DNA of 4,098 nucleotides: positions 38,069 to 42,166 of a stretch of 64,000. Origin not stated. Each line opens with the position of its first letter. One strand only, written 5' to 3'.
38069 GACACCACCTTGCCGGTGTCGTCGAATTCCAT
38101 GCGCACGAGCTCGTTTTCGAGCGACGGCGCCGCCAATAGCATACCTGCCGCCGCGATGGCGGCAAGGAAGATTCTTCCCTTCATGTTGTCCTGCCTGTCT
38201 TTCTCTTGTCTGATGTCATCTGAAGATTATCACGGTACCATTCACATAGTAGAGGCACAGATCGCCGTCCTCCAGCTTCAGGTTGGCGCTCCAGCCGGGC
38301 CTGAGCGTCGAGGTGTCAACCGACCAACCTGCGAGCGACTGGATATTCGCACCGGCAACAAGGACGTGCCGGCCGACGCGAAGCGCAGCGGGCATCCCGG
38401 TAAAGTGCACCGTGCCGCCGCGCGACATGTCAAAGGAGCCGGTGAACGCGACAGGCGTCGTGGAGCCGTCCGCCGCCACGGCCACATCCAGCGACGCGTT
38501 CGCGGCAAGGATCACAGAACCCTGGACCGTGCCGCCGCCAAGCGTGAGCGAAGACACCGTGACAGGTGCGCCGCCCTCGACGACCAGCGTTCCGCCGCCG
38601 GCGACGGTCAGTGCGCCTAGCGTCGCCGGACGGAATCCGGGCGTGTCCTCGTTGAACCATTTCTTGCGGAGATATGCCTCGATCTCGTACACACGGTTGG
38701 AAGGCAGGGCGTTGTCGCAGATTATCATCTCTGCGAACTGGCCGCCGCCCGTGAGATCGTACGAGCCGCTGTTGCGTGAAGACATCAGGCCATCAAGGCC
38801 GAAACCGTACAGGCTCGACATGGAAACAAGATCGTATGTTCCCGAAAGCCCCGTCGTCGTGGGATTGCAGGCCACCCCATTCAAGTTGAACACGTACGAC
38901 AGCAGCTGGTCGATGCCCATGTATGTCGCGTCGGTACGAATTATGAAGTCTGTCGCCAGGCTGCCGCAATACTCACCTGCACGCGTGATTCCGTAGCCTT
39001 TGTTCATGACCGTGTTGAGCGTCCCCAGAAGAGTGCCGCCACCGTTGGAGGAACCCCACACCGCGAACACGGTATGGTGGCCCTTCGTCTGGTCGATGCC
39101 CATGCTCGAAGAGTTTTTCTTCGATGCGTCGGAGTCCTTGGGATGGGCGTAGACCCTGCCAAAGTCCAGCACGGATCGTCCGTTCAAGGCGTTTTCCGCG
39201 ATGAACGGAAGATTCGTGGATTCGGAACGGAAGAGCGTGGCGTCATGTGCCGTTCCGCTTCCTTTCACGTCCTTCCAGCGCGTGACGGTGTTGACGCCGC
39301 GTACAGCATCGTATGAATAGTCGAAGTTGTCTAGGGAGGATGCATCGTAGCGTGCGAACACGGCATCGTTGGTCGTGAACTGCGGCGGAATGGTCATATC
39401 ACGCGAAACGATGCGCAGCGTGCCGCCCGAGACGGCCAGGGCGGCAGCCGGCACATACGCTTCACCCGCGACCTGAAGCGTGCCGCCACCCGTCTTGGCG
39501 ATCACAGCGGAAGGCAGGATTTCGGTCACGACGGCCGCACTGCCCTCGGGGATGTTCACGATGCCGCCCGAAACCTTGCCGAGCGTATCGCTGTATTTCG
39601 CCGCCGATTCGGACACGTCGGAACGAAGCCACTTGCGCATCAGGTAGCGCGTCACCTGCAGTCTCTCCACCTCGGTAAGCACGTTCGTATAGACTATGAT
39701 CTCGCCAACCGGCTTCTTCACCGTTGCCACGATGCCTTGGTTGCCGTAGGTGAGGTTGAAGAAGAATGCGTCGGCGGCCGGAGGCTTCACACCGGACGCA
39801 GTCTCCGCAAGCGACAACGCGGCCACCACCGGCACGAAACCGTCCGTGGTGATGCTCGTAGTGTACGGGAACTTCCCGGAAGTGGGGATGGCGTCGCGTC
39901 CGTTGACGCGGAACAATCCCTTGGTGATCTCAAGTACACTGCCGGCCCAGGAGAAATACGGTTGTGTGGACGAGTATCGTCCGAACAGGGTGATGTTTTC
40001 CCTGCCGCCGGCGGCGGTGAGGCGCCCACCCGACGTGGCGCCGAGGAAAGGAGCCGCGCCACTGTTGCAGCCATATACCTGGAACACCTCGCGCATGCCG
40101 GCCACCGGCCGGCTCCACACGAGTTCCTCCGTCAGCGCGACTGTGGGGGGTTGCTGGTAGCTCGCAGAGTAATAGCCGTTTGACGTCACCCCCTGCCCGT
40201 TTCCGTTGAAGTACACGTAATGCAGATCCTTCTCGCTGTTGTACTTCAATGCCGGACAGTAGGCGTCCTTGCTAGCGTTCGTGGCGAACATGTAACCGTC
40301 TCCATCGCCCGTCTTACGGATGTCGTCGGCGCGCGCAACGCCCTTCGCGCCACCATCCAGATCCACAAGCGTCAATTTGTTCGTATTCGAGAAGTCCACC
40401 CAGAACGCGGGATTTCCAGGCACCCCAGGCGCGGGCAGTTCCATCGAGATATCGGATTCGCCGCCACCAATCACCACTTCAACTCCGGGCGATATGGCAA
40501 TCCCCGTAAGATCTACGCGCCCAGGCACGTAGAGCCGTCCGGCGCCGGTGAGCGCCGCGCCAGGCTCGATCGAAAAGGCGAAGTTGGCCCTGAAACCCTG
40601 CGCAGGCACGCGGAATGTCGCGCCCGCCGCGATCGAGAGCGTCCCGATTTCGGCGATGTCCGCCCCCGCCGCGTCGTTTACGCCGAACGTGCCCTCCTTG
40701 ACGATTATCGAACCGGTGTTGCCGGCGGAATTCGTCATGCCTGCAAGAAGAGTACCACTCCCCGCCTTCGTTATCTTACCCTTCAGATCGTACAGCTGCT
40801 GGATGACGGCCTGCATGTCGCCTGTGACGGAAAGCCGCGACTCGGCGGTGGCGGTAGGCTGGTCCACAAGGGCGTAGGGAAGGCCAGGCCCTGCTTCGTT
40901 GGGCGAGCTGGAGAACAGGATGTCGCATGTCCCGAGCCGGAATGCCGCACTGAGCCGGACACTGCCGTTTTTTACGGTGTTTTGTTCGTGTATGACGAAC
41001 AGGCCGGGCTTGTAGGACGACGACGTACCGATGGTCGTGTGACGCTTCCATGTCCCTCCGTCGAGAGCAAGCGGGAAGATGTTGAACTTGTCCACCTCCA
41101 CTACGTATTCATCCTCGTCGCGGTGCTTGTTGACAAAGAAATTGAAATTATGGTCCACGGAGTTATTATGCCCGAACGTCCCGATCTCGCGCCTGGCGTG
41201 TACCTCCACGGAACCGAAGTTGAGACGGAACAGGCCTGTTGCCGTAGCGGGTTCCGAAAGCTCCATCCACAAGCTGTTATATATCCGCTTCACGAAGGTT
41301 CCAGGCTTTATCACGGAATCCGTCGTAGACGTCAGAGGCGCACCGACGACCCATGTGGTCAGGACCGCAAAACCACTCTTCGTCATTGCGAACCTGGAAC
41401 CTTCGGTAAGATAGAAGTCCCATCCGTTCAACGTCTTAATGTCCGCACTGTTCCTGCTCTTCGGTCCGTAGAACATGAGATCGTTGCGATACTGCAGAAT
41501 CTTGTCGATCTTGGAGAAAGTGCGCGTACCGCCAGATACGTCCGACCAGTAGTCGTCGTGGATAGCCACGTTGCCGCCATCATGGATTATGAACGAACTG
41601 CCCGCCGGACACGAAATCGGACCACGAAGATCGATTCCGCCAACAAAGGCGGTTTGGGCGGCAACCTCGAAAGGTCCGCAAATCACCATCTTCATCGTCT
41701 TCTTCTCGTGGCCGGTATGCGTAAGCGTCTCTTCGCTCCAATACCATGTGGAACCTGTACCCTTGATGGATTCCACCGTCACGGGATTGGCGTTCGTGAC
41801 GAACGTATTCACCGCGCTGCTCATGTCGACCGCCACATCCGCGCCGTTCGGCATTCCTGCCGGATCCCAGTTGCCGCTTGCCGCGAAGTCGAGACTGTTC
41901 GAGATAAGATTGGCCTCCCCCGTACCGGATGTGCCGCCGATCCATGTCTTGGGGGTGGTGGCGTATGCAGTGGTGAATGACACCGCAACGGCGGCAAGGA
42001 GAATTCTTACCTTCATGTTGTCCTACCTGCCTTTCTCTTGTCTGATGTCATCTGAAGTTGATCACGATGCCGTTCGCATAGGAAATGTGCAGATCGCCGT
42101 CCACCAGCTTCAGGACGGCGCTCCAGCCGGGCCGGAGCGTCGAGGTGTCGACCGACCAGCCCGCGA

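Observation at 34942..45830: Recent tandem duplication of a 3.8-kb unit encoding a about 1,260-aa secreted protein of unknown family, with signs of gene conversion and a shared 5' module spreading to the next gene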

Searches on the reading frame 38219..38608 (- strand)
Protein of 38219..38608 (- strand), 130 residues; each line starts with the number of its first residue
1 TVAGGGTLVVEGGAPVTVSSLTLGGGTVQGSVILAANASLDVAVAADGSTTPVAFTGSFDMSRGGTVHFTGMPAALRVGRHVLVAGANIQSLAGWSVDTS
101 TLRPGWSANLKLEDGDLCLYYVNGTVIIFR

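Call 73: find_homologous_proteins(query=A5, max_evalue=0.001)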
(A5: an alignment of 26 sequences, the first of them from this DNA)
Query A5 (26 sequences) (130 aa, profile of the alignment): 2 proteins with E <= 0.001 among 8000 candidates.
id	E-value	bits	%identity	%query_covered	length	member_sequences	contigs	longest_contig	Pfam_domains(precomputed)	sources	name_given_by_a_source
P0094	4.3e-8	51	33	39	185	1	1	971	-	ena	-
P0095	1.1e-7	50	27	35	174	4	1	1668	-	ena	-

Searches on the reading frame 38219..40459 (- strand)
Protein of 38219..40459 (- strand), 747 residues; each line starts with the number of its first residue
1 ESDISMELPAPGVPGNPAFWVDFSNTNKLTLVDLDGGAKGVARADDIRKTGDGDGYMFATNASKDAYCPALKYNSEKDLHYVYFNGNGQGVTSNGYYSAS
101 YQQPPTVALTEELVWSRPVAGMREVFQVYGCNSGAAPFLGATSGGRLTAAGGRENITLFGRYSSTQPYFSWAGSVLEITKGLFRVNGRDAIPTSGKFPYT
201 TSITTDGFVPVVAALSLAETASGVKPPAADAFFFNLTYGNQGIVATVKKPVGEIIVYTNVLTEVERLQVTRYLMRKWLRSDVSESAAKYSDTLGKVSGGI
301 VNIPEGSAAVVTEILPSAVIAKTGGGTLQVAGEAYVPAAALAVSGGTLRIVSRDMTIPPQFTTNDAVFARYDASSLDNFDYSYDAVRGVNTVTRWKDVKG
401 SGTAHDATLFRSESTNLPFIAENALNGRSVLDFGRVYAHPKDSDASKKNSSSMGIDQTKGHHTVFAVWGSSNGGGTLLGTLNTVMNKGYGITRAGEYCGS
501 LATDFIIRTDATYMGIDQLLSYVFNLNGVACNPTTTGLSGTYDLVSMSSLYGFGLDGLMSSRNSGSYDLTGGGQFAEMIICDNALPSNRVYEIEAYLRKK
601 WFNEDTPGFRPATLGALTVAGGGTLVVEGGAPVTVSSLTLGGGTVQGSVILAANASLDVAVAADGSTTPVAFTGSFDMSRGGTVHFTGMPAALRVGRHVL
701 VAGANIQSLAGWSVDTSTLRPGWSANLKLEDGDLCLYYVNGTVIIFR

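Call 52: predict_structure(alignment_id=A3)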
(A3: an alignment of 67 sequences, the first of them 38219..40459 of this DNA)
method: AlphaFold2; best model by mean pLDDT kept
length: 747 residues; sequences in the alignment: 67
mean_pLDDT: 90.8   pTM: 0.91
mean pLDDT of the five models: 90.8, 90.0, 89.7, 88.8, 88.5
residues with pLDDT >= 90: 569; 70-90: 126; 50-70: 41; < 50: 11
segments of 3 or more residues with pLDDT < 50: 1-3, 286-288
pLDDT, mean of each block of 10 residues (from residue 1): 64 98 98 94 98 97 90 93 86 66 78 96 96 81 93 86 81 86 93 85 77 95 93 77 64 98 94 96 65 90 93 92 95 83 96 94 95 98 97 95 94 97 97 97 96 94 98 95 77 92 93 77 94 96 97 93 87 98 95 97 94 96 95 97 96 97 96 96 97 96 93 95 93 94 56
secondary structure, 60 per line:
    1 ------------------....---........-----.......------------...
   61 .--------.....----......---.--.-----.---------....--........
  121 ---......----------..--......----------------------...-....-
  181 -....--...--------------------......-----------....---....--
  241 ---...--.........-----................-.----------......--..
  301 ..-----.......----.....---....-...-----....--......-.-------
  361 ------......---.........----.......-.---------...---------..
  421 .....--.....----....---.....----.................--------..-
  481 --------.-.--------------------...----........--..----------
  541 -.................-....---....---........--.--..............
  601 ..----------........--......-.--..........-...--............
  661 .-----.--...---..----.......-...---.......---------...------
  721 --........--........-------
elements in order (helices of 4 or more, strands of 3 or more residues): E19-22 E29-33 E39-45 E58-61 E70-74 E79-84 E113-120 E124-129 H144-149 H176-179 E182-185 E188-190 E211-216 E228-231 E249-257 H263-278 E291-296 E299-302 E308-314 E319-323 E327-330 E340-343 E346-351 E367-372 E379-384 E389-395 E407-409 E419-425 E428-432 E437-440 H444-448 E453-469 E522-526 E542-558 E560-563 E567-570 E574-581 H587-602 E613-620 E623-628 E633-642 E644-646 E649-661 E670-672 E682-688 E696-702 E712-714 E723-730 E733-740

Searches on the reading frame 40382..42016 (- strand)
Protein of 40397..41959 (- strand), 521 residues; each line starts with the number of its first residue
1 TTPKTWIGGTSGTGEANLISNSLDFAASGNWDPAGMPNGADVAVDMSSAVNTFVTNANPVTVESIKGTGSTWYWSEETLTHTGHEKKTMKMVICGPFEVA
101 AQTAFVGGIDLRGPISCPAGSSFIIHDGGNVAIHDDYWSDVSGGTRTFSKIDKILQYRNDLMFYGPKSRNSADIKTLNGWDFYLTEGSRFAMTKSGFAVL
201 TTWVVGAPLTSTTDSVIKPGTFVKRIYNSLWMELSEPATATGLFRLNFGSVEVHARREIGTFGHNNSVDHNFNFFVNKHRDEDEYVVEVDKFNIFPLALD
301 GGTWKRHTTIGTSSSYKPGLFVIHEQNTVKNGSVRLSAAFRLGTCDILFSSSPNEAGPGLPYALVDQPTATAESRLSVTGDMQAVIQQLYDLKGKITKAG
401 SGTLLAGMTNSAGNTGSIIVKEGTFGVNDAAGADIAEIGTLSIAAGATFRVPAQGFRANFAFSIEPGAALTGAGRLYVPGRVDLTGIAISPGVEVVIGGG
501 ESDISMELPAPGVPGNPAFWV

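Call 24: search_protein_representatives(protein=window:40397-41959:-)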
Query: 521 residues. Proteins with E-value up to 0.001 (for the whole library): 90; up to 1e-10: 78; up to 1e-30: 10. The best 90 are listed.
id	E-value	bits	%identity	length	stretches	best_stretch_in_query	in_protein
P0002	1.3e-234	796.2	71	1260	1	1-521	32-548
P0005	4.1e-70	253.4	37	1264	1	2-521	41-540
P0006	1.3e-47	179.3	35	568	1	5-470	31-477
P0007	5.6e-43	163.9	41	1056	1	217-521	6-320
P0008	2.1e-39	152.1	32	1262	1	18-521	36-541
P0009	2.0e-37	145.6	33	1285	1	4-521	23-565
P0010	3.2e-37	144.9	32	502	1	2-477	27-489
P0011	1.6e-36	142.6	33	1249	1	20-521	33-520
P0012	4.9e-36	141.0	40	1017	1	235-521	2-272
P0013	3.9e-35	138.0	35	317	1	5-301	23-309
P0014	1.8e-29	119.4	35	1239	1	215-498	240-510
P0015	2.3e-28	115.7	34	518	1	5-462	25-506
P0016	1.0e-27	113.6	33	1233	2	180-521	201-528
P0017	3.9e-26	108.3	32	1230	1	110-521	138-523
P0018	2.5e-25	105.7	32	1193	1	103-520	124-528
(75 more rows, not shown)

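Call 35: predict_structure(alignment_id=A2)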
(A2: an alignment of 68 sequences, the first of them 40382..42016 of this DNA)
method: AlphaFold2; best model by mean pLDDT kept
length: 545 residues; sequences in the alignment: 68
mean_pLDDT: 88.7   pTM: 0.88
mean pLDDT of the five models: 88.7, 87.9, 87.8, 87.3, 87.0
residues with pLDDT >= 90: 391; 70-90: 78; 50-70: 62; < 50: 14
segments of 3 or more residues with pLDDT < 50: 1-4, 13-17
pLDDT, mean of each block of 10 residues (from residue 1): 47 53 85 65 94 95 94 94 95 95 92 95 95 96 92 96 94 93 93 74 95 74 92 94 92 97 93 96 84 96 97 75 82 98 87 80 98 92 95 98 96 98 92 95 95 94 98 96 98 94 95 83 55 62 52
secondary structure, 60 per line:
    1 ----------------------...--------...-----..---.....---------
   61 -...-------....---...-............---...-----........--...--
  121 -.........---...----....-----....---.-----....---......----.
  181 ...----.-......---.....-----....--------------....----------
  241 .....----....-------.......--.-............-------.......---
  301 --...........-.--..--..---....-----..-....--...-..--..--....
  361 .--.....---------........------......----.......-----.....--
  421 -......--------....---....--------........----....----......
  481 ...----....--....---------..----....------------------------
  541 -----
elements in order: E23-25 E62-64 E72-75 E79-81 E83-94 E98-100 E106-113 E116-118 E122-130 E134-136 E141-144 E150-153 E163-166 E170-175 E180-183 H190-195 E199-203 E209-212 E227-230 E241-245 E250-253 E261-267 E272-283 E291-297 E303-313 E327-330 E339-342 E345-347 E357-361 E364-368 E378-385 E392-397 E402-408 E414-418 E422-427 E436-439 E443-446 E455-462 E467-470 E475-483 E488-491 E494-497 E513-516

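Call 42: find_encoding_contigs(protein=P0005, flank=10000, max_places=4)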
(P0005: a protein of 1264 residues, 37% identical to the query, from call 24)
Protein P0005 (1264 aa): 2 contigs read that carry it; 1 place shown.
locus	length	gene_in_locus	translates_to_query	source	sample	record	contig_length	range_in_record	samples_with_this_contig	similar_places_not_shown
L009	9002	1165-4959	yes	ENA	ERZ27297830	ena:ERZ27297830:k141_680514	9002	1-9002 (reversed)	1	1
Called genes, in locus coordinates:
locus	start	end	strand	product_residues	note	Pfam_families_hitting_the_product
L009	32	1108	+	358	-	PF00149:Metallophos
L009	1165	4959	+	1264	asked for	-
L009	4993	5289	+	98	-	-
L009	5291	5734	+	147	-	-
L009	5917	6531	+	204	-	PF06810:Phage_scaffold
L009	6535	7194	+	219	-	PF18316:S-l_SbsC_C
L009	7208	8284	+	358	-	PF03864:Phage_cap_E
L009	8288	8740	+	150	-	-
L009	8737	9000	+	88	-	?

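Call 60: find_encoding_contigs(protein=P0008, flank=10000, max_places=3)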
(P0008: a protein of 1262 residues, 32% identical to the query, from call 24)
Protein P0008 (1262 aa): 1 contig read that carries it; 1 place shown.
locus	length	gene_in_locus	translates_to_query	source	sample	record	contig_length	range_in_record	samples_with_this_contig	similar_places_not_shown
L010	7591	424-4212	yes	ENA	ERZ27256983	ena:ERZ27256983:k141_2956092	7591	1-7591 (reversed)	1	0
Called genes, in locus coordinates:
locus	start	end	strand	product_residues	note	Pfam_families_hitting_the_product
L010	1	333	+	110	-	?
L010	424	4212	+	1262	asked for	-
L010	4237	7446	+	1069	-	-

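Call 61: find_encoding_contigs(protein=P0009, flank=10000, max_places=3)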
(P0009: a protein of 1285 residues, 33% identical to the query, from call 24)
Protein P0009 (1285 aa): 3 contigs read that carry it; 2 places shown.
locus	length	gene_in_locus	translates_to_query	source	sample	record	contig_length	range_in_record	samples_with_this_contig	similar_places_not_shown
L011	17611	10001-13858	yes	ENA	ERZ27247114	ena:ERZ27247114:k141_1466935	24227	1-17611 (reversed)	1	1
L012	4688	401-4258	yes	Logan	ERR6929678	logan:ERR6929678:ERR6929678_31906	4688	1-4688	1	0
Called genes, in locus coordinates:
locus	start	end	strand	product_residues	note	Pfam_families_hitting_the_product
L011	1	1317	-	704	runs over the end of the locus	PF07730:HisKA_3, PF02518:HATPase_c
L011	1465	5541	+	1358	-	PF16126:DUF4838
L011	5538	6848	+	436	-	-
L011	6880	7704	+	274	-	PF03009:GDPD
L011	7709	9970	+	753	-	PF17389:Bac_rhamnosid6H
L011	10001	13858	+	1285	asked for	-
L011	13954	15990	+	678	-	PF01055:Glyco_hydro_31_2nd, PF21365:Glyco_hydro_31_3rd, PF17137:DUF5110 (faint)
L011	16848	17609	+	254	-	?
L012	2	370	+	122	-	?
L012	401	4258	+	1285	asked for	-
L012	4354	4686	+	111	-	?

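Call 62: find_encoding_contigs(protein=P0011, flank=10000, max_places=3)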
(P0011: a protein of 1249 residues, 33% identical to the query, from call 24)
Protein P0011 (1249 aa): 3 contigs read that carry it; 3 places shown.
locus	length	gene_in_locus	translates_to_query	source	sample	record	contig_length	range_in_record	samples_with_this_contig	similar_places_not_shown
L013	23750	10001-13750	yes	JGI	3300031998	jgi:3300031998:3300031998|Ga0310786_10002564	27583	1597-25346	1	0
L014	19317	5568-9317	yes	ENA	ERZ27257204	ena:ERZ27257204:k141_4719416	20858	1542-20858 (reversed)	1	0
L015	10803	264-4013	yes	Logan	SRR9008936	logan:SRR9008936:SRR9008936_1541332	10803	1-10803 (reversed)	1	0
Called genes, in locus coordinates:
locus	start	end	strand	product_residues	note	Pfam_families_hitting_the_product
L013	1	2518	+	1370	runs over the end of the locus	?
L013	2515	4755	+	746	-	PF00912:Transgly, PF00905:Transpeptidase, PF06832:BiPBP_C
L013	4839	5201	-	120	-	PF01850:PIN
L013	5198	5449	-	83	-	PF02604:PhdYeFM_antitox (weak)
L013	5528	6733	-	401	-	PF13377:Peripla_BP_3, PF12833:HTH_18, PF00165:HTH_AraC (weak)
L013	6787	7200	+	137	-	PF07100:ASRT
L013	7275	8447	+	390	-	PF01321:Creatinase_N, PF00557:Peptidase_M24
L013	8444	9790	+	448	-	PF07364:DUF1485, PF07171:MlrC_C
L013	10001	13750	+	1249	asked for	-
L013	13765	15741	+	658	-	-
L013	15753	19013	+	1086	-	-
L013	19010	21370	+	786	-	PF02901:PFL-like, PF01228:Gly_radical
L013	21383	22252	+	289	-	PF04055:Radical_SAM, PF13353:Fer4_12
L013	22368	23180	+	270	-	-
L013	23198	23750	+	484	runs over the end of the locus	-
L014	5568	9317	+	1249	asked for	-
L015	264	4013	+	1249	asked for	-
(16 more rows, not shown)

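Call 92: search_protein_families(library=phrogs, proteins=[P0005], max_evalue=0.01)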
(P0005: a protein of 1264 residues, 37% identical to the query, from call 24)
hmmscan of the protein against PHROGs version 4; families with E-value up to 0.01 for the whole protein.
P0005 (1264 aa): 0 families
